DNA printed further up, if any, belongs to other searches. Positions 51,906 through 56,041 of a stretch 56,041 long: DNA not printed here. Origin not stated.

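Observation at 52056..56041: Open frame of at least 1,328 codons, absent from the ORF track, fusing five glycan-tailoring modules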

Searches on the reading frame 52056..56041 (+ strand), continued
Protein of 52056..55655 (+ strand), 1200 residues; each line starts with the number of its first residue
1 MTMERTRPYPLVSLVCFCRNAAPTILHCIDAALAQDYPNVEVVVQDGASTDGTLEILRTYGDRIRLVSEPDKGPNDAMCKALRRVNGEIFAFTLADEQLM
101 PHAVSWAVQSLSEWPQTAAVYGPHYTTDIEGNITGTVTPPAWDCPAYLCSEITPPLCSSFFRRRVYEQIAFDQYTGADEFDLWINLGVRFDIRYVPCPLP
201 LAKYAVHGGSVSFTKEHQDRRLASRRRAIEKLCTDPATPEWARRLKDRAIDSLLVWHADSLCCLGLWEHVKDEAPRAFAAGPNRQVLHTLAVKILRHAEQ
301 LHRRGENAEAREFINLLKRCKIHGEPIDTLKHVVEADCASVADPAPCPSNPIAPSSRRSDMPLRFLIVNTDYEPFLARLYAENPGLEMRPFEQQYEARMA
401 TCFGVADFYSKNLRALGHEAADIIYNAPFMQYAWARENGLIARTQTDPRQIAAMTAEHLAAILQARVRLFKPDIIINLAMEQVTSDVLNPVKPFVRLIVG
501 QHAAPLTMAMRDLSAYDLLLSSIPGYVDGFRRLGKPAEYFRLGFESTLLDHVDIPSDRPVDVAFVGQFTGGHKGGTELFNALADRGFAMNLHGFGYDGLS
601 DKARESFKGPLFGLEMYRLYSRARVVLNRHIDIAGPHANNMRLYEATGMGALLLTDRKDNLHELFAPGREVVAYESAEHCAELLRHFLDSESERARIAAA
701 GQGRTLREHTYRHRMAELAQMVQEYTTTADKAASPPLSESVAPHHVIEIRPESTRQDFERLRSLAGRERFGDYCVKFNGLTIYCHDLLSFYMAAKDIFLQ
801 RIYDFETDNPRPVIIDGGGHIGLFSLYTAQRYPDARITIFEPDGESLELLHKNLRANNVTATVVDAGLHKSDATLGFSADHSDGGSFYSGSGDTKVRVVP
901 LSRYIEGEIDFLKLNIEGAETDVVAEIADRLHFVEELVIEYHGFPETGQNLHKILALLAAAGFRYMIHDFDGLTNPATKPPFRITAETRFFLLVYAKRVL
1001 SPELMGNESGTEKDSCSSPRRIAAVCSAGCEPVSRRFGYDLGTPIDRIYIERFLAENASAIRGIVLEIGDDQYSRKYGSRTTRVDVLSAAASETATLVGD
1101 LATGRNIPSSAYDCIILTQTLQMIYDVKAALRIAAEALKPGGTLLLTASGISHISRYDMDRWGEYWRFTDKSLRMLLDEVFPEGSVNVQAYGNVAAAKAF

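Call 77: find_encoding_contigs(protein=P0010, flank=10000, max_places=1)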
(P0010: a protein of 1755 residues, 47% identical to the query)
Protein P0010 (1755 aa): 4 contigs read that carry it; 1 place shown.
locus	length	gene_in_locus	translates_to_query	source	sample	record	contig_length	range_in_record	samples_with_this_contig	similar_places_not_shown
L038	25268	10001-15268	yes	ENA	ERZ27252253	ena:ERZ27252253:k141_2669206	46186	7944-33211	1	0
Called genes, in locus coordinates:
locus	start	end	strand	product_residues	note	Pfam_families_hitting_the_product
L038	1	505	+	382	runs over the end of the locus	PF02119:FlgI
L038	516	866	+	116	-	-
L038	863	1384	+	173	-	PF05130:FlgN (weak)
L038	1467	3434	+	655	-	PF00460:Flg_bb_rod, PF22638:FlgK_D1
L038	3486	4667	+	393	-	PF00669:Flagellin_N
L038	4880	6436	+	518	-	PF00515:TPR_1 (faint), PF07719:TPR_2 (faint), PF13176:TPR_7 (faint), PF13181:TPR_8 (faint), PF13374:TPR_10 (faint), PF14559:TPR_19 (weak), PF00534:Glycos_transf_1, PF13692:Glyco_trans_1_4, +5 more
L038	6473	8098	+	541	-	PF00535:Glycos_transf_2, PF10111:Glyco_tranf_2_2 (weak), PF13641:Glyco_tranf_2_3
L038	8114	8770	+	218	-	PF21033:RMD1-3 (faint), PF13431:TPR_17 (faint), PF00515:TPR_1 (faint), PF13181:TPR_8 (weak), PF13424:TPR_12 (weak), PF13432:TPR_16, PF14559:TPR_19, PF23914:TPR_CcmH_CycH (weak), +6 more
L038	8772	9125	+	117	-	-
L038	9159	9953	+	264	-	-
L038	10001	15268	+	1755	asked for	PF00535:Glycos_transf_2, PF03071:GNT-I (faint), PF13641:Glyco_tranf_2_3 (faint), PF00534:Glycos_transf_1, PF13692:Glyco_trans_1_4, PF00535:Glycos_transf_2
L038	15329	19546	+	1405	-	PF01531:Glyco_transf_11, PF13641:Glyco_tranf_2_3, PF00535:Glycos_transf_2, PF10111:Glyco_tranf_2_2, PF00534:Glycos_transf_1, PF13692:Glyco_trans_1_4, PF00535:Glycos_transf_2, PF10111:Glyco_tranf_2_2, +4 more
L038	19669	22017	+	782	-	PF02465:FliD_N, PF07196:Flagellin_IN (weak), PF07195:FliD_C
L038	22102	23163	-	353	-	PF01312:Bac_export_2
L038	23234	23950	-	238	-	PF01311:Bac_export_1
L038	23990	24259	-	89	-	PF01313:Bac_export_3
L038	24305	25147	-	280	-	PF00813:FliP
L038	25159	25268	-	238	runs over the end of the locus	PF04347:FliO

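Call 86: search_protein_representatives(protein=window:52056-55655:+)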
Query: 1200 residues. Proteins with E-value up to 0.001 (for the whole library): 91480; up to 1e-10: 17109; up to 1e-30: 2045. The best 150 are listed.
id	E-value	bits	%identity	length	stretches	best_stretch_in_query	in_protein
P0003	0.0e+00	1597.7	61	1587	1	3-1200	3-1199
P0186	0.0e+00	1025.8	57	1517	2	746-1200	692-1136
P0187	5.7e-215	733.1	47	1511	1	353-1200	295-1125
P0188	8.6e-201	686.2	46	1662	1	361-1200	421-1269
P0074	2.8e-198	677.8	56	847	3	749-1002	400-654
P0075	1.2e-193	662.5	45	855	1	360-1200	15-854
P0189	2.7e-188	644.8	56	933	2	362-725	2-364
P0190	8.7e-187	639.8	44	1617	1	361-1200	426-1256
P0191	8.3e-175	600.1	45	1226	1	362-1200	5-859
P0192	1.4e-165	569.5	59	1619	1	752-1200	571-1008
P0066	1.8e-164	565.9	60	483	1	760-1200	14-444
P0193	3.5e-163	561.6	40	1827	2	341-1196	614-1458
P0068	4.1e-160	551.5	57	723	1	729-1200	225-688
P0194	5.7e-160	551.0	59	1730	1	758-1200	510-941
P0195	8.0e-159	547.2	60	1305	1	759-1200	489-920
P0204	2.8e-134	465.9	55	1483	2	757-1002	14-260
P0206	2.8e-127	442.7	57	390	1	4-331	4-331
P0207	3.2e-125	435.9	52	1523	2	769-1001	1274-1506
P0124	4.2e-99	349.4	50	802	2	1030-1200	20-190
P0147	1.4e-95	337.8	41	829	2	1030-1200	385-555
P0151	2.3e-82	293.9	36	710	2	1030-1200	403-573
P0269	2.3e-76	274.1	40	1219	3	1030-1200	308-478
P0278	3.5e-75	270.2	34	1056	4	1030-1200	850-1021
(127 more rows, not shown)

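Call 90: find_encoding_contigs(protein=P0187, flank=10000, max_places=1)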
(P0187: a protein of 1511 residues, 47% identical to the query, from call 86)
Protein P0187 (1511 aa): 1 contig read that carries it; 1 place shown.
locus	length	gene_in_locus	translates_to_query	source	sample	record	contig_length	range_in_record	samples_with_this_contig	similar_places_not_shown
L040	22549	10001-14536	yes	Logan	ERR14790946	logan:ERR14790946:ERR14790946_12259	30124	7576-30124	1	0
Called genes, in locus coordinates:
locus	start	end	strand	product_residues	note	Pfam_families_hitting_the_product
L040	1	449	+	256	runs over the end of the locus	PF02348:CTP_transf_3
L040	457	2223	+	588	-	PF02543:Carbam_trans_N, PF16861:Carbam_trans_C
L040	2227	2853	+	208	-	PF02585:PIG-L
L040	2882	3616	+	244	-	PF08889:WbqC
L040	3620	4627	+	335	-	PF00132:Hexapep, PF14602:Hexapep_2 (weak)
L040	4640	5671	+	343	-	PF03102:NeuB, PF08666:SAF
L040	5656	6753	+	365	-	PF04101:Glyco_tran_28_C (weak)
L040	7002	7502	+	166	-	-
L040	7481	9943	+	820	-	PF02350:Epimerase_2 (weak), PF13414:TPR_11 (faint), PF00515:TPR_1 (faint), PF07719:TPR_2 (faint), PF13181:TPR_8 (faint), PF13424:TPR_12 (faint), PF14559:TPR_19 (weak), PF13186:SPASM, +2 more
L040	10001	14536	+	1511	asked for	PF13649:Methyltransf_25 (faint), PF05175:MTS (faint), PF08241:Methyltransf_11, PF13489:Methyltransf_23 (weak), PF13847:Methyltransf_31 (faint), PF13524:Glyco_trans_1_2, PF05050:Methyltransf_21, PF01522:Polysacc_deac_1, +1 more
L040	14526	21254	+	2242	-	PF13439:Glyco_transf_4, PF00534:Glycos_transf_1, PF13692:Glyco_trans_1_4, PF14559:TPR_19, PF00535:Glycos_transf_2, PF00535:Glycos_transf_2, PF10111:Glyco_tranf_2_2, PF13641:Glyco_tranf_2_3, +15 more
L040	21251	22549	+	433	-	?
